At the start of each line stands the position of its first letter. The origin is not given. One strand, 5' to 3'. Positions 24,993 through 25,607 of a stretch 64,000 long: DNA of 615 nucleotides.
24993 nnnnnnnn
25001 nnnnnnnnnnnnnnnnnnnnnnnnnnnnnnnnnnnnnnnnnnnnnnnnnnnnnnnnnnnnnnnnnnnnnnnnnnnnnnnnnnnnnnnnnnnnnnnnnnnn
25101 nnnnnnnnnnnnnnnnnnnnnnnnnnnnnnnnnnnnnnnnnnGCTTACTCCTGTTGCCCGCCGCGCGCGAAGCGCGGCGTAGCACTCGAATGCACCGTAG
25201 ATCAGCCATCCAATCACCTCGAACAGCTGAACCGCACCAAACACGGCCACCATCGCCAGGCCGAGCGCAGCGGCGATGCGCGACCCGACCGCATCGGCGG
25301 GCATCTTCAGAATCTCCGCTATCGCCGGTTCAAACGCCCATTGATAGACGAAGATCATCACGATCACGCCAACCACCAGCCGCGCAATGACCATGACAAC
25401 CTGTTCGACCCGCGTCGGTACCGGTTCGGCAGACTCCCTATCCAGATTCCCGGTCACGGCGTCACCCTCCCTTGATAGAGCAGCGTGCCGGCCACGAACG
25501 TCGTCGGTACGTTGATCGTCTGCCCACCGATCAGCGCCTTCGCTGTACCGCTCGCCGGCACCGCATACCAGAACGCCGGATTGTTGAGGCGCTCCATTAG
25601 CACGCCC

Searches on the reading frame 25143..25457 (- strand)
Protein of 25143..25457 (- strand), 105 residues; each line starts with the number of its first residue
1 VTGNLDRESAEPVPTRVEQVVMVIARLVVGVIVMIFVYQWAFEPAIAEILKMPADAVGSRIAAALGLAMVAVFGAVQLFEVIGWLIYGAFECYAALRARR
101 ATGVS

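Call 62: search_protein_families(library=pfam, proteins=[window:25143-25457:-], max_evalue=1)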
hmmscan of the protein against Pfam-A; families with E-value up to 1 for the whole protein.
window:25143-25457:- (105 aa): 0 families
